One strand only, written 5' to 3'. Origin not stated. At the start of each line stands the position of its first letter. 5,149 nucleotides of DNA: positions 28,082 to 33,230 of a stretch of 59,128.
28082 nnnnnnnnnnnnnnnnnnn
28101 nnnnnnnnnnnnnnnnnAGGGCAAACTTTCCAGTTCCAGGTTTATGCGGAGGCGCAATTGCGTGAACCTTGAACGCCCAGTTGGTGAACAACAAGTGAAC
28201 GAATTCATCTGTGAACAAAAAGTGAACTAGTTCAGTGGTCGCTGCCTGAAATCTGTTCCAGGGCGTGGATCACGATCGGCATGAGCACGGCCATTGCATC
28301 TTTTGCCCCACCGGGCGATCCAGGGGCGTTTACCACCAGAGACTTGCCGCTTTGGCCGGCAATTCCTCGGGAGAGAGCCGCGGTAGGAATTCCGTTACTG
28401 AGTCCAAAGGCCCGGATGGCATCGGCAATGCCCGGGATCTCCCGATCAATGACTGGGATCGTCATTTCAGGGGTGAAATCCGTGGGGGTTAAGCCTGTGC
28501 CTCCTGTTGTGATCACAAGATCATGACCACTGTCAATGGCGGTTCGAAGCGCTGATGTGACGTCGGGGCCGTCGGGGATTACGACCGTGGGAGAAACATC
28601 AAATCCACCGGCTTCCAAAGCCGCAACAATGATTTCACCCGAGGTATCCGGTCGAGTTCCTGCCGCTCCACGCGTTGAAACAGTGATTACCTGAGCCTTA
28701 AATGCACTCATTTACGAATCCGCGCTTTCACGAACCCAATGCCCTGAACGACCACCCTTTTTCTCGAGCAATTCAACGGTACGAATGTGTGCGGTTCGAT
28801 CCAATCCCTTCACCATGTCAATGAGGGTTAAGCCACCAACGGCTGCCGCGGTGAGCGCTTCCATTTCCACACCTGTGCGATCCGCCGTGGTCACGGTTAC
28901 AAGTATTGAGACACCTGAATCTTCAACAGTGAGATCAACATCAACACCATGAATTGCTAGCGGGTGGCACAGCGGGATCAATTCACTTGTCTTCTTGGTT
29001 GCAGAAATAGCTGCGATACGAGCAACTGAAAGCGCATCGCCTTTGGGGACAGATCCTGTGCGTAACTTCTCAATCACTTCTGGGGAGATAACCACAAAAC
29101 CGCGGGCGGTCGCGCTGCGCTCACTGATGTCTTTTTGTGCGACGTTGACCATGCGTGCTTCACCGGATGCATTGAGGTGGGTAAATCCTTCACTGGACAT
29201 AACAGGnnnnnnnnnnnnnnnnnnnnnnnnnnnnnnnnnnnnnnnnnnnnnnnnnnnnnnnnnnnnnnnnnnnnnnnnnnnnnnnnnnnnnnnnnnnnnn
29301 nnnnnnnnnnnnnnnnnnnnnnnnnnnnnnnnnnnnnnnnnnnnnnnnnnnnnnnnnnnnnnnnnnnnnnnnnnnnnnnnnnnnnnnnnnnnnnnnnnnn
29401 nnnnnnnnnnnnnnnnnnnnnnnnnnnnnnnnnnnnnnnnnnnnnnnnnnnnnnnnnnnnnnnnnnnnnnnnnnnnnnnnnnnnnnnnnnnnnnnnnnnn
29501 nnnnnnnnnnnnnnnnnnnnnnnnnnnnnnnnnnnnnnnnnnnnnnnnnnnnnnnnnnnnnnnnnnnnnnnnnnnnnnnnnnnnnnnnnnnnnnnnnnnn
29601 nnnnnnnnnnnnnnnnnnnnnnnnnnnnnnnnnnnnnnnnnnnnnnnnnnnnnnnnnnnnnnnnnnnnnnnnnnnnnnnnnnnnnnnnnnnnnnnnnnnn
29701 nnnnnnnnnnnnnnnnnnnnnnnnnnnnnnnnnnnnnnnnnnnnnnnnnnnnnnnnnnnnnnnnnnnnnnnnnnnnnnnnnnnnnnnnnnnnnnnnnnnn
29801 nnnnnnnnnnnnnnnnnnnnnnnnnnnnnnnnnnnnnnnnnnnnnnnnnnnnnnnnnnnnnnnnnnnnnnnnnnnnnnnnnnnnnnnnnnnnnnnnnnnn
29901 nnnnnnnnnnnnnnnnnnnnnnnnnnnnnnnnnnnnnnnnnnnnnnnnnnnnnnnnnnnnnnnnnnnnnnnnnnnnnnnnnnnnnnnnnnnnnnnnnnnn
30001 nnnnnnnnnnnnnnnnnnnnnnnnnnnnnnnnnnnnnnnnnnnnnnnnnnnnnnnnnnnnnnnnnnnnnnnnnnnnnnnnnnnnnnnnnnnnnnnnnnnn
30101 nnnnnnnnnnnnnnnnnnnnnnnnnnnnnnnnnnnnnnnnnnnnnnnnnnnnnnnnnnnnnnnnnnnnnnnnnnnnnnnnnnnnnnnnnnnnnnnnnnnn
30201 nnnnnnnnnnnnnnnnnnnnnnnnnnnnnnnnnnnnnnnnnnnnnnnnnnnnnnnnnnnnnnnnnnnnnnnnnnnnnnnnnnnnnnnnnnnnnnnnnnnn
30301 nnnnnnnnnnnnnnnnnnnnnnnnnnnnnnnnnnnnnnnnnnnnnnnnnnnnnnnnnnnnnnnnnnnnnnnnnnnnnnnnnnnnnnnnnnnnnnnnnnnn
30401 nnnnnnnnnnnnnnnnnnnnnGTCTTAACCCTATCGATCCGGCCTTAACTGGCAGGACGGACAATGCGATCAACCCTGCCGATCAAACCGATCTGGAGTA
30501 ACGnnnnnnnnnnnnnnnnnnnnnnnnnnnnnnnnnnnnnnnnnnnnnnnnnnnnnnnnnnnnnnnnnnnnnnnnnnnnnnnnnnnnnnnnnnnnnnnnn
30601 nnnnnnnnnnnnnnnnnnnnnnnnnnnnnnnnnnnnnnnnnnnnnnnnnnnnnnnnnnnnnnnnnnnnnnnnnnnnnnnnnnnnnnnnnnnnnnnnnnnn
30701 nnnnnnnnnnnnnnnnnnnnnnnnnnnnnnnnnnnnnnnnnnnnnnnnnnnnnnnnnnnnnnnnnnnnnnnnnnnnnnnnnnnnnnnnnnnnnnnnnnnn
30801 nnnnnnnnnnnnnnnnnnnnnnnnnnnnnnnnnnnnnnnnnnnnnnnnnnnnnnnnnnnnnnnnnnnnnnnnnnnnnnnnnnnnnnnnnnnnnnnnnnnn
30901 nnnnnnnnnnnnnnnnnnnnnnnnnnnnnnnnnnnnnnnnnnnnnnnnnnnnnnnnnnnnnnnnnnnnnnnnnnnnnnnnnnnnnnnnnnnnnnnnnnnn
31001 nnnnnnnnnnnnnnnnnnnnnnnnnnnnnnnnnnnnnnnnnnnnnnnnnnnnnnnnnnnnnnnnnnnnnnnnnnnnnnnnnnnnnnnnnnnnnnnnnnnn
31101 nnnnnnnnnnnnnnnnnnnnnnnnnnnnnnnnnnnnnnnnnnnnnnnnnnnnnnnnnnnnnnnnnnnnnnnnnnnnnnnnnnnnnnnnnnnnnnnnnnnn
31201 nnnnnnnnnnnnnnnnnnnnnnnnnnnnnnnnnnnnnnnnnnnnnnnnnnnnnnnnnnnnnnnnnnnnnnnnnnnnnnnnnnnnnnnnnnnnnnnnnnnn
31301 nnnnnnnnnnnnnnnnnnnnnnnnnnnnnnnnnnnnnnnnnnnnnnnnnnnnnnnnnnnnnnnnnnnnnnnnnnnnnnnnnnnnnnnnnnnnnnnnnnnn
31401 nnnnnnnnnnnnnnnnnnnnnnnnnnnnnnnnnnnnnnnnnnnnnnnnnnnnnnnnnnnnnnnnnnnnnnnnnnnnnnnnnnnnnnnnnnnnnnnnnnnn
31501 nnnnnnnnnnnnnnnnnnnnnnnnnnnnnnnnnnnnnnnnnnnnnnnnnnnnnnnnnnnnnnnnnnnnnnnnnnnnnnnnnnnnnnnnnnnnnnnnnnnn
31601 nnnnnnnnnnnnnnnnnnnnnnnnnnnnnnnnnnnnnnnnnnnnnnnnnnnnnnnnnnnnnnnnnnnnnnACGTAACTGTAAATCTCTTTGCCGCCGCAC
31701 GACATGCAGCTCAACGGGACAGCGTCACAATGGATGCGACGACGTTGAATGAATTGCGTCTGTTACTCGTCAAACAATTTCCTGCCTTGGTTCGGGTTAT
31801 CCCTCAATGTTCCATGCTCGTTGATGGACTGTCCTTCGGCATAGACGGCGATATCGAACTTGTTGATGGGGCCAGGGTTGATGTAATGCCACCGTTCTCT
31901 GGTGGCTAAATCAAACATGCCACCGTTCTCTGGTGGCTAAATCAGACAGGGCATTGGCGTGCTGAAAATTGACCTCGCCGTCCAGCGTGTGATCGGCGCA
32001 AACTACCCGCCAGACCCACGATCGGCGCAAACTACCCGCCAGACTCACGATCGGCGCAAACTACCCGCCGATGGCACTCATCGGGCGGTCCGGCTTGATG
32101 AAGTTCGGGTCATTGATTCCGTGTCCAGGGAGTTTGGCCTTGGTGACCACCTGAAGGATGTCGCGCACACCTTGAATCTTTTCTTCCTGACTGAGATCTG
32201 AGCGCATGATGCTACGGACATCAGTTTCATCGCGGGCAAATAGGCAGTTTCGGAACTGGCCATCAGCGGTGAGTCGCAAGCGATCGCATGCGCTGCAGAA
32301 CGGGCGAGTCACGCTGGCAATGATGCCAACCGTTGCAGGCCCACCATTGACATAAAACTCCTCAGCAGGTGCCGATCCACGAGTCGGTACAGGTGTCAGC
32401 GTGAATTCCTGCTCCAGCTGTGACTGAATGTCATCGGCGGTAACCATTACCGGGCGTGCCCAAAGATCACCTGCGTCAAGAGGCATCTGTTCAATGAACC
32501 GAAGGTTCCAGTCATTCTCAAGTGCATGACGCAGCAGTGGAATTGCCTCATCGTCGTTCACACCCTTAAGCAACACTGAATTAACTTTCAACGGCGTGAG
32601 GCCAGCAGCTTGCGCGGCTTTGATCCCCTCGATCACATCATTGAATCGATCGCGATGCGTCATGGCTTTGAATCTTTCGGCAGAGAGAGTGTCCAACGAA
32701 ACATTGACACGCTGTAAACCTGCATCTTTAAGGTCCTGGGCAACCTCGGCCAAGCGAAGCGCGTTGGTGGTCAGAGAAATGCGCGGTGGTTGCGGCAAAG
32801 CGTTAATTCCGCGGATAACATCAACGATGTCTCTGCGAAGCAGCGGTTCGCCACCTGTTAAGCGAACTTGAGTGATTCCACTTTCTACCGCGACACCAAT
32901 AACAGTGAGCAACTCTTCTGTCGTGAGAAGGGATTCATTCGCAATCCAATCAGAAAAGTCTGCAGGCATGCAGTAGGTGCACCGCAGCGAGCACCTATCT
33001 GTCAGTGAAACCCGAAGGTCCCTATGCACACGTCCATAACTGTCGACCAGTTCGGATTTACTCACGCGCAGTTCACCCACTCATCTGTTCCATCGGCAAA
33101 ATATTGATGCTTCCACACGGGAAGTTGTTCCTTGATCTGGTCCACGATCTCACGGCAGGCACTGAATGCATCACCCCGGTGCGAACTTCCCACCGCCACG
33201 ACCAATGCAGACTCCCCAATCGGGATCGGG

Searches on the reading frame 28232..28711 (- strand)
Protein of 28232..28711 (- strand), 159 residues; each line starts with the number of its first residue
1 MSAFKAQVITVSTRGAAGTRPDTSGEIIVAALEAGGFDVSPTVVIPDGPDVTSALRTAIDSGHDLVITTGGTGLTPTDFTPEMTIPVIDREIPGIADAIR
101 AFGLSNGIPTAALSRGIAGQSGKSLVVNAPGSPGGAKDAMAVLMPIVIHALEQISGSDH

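Call 8: search_protein_families(library=pfam, proteins=[window:28232-28711:-], max_evalue=0.001)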
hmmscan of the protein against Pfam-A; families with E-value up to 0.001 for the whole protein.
window:28232-28711:- (159 aa): 1 family
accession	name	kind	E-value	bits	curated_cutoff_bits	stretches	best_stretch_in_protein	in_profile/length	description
PF00994.29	MoCF_biosynth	-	2.4e-28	99.1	26.6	1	8-147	2-142/144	Probable molybdopterin binding domain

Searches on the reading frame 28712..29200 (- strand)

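Call 8: search_protein_families(library=pfam, proteins=[window:28712-29200:-], max_evalue=0.001)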
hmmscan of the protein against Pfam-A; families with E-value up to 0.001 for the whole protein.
window:28712-29200:- (162 aa): 1 family
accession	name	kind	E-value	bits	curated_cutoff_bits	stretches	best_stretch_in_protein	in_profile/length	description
PF01967.27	MoaC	-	6.5e-49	165.9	27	1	17-150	1-136/136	MoaC family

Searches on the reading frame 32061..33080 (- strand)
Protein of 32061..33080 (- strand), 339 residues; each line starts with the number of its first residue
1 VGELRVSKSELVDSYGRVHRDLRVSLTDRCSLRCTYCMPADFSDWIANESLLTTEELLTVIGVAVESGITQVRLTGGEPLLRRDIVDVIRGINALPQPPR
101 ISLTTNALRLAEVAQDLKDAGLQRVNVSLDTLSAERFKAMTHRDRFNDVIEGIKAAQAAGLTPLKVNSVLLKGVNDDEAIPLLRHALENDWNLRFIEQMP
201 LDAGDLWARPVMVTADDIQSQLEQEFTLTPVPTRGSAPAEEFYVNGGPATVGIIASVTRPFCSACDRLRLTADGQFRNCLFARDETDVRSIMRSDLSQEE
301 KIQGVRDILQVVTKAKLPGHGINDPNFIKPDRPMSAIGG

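Call 8: search_protein_families(library=pfam, proteins=[window:32061-33080:-], max_evalue=0.001)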
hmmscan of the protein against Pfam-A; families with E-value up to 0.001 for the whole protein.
window:32061-33080:- (339 aa): 3 families
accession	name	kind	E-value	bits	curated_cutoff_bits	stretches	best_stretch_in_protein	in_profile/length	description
PF06463.18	Mob_synth_C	-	1.1e-32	113.1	37.4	1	192-318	2-124/128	Molybdenum Cofactor Synthesis C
PF04055.27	Radical_SAM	-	2.8e-32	112.6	29.5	1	24-184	1-164/166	Radical SAM superfamily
PF13353.11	Fer4_12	-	2.7e-05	24.9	22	1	28-130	13-114/137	4Fe-4S single cluster domain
